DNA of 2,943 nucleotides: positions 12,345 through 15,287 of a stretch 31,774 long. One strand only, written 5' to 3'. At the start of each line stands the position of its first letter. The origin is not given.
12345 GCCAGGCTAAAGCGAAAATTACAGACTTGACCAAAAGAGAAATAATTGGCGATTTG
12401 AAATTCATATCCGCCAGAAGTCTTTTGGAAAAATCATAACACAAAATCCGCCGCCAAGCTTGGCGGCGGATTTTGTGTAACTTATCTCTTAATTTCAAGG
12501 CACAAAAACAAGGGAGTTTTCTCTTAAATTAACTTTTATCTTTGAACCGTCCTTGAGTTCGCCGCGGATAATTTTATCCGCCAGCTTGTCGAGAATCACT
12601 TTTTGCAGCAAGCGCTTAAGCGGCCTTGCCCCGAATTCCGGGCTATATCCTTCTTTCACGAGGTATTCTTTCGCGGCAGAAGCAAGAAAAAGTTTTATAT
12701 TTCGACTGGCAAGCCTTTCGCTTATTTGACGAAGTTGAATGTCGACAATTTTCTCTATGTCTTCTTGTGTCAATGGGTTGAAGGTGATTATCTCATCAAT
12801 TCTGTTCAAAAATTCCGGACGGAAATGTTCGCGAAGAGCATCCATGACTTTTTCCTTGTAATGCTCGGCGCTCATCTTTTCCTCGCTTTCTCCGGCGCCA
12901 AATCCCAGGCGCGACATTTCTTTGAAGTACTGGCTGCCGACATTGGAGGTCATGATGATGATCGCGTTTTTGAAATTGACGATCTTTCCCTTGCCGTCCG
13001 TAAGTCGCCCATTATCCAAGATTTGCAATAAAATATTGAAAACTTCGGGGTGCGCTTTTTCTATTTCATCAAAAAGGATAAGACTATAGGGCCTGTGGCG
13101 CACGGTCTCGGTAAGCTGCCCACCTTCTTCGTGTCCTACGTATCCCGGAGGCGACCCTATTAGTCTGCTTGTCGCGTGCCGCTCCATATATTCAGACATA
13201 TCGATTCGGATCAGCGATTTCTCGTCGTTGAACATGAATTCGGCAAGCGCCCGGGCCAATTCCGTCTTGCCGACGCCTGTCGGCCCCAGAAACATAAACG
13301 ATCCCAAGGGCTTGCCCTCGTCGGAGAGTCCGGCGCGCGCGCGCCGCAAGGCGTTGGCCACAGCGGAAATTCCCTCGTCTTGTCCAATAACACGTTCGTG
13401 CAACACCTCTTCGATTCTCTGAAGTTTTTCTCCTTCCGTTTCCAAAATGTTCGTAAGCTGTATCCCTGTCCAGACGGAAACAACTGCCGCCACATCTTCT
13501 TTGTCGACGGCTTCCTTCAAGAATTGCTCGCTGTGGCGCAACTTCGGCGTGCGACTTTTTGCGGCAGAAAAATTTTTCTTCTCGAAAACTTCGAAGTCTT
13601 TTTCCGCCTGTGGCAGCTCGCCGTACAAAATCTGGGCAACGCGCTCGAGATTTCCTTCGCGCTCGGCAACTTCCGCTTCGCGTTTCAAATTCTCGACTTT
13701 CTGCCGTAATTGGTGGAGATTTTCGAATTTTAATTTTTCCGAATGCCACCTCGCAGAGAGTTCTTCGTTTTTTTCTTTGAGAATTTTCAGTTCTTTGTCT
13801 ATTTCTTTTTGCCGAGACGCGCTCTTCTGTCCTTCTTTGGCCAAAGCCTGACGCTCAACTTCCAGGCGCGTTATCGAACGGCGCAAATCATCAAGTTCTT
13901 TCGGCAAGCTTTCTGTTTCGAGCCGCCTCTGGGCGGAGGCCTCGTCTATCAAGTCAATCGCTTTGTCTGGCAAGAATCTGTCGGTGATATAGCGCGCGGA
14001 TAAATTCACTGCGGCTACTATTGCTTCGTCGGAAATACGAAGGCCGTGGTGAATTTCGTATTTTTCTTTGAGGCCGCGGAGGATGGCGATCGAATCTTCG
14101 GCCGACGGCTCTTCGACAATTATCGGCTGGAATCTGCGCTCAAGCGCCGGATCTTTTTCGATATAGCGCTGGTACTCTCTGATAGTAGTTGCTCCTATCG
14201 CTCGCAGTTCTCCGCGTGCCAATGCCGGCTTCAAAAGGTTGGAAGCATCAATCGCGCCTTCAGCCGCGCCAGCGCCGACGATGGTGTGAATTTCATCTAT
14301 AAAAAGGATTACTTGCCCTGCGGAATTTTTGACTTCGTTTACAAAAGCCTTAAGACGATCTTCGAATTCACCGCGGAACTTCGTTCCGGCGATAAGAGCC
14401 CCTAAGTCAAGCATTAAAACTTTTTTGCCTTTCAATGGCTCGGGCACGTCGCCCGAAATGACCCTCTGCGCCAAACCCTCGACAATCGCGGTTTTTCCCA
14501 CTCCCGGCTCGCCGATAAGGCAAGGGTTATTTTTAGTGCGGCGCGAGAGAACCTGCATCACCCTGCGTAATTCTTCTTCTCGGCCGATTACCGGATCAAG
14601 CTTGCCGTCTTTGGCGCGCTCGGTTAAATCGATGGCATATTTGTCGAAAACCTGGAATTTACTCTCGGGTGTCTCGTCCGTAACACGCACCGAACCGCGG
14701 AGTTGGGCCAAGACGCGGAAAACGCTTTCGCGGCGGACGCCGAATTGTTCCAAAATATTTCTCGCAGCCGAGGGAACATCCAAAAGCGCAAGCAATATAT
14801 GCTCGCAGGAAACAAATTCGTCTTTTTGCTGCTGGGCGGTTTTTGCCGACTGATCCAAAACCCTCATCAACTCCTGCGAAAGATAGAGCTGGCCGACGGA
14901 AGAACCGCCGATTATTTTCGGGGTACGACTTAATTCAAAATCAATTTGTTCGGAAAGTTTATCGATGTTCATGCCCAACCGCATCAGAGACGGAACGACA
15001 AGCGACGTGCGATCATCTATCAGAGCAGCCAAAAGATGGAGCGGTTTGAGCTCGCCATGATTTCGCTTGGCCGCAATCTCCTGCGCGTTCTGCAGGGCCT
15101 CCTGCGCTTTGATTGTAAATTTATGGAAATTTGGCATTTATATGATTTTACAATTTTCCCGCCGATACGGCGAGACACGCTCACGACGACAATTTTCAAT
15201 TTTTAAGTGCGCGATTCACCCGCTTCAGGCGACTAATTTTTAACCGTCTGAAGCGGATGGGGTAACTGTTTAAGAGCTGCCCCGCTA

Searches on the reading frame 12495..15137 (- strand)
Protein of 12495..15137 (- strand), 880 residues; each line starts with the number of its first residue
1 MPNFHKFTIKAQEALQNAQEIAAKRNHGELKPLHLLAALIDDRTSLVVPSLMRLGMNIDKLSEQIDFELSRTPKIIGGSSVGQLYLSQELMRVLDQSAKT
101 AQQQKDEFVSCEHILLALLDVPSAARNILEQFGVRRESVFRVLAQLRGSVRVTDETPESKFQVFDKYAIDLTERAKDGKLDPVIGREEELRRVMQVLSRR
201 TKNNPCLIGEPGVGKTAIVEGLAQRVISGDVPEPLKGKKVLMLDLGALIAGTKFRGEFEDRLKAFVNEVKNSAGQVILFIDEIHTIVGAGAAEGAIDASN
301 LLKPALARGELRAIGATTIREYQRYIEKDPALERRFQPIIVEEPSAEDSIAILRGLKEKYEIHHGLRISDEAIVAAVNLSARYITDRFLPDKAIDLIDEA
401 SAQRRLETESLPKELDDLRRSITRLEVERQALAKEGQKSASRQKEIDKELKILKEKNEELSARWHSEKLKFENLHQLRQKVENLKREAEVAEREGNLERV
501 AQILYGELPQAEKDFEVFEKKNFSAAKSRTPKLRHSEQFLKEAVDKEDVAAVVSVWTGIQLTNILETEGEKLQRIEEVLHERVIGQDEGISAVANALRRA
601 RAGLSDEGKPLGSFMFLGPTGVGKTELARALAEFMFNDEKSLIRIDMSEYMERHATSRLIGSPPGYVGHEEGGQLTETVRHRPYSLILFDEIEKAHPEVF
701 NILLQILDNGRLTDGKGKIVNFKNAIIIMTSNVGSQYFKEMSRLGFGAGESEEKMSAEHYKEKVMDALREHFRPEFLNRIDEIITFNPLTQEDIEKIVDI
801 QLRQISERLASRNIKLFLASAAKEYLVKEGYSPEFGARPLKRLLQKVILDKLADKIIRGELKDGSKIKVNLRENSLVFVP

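Call 44: search_protein_families(library=pfam, max_evalue=0.001, proteins=[window:12495-15137:-])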
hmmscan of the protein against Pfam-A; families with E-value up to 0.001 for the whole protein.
window:12495-15137:- (880 aa): 23 families
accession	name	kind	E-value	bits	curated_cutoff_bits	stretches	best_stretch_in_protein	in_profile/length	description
PF07724.20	AAA_2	-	1.4e-70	237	27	1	609-783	1-166/166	AAA domain (Cdc48 subfamily)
PF17871.7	AAA_lid_9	-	1.3e-34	118.6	22.8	1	345-443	1-99/104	AAA lid domain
PF10431.15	ClpB_D2-small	-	3e-28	98.1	21.9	1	789-869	1-81/81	C-terminal, D2-small domain, of ClpB protein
PF00004.35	AAA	-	2.2e-24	86.8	21.2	2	206-339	2-126/131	ATPase family associated with various cellular activities (AAA)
PF02861.25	Clp_N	-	3.8e-21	75.4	20.7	2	101-147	5-52/53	Clp amino terminal domain, pathogenicity island component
PF07728.20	AAA_5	-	4.8e-18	66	22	1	614-735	2-125/139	AAA domain (dynein-related subfamily)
PF13401.12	AAA_22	-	1.3e-12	48.6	27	2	614-709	8-110/130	AAA domain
PF13191.12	AAA_16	-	8e-12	46.4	32.6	1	183-227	2-49/167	AAA ATPase domain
PF00158.32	Sigma54_activat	-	2.6e-09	37.4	20.2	1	613-731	24-142/168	Sigma-54 interaction domain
PF13173.12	AAA_14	-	1.2e-07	32.3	27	0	616-710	7-88/129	AAA domain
PF20720.3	nSTAND3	-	1e-06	28.9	27.2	0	191-228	8-43/155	Novel STAND NTPase 3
PF05621.17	TniB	-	5.6e-06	26.4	22.4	0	188-342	21-185/189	Bacterial TniB protein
PF12775.13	AAA_7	-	6.3e-06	26.3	25.8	0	613-662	35-84/181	P-loop containing dynein motor region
PF01695.23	IstB_IS21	-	5.5e-05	23.2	24.1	0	615-633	96-114/238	IstB-like ATP binding protein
PF13521.12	AAA_28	-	8.1e-05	23.3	27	0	615-634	3-22/164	AAA domain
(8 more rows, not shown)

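Call 94: list_cluster_members(proteins=[window:12495-15134:-, window:17987-19513:-, window:19724-21250:+, window:23427-24716:+, window:1397-1942:+])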
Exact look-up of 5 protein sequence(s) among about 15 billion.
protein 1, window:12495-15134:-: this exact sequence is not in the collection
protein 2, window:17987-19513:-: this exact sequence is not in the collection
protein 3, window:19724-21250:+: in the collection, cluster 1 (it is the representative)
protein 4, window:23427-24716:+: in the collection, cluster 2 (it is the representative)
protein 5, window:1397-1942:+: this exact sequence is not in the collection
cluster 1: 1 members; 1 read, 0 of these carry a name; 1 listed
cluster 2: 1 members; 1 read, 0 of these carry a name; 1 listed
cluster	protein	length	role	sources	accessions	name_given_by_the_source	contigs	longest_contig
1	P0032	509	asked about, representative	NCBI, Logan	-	-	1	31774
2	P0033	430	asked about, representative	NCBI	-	-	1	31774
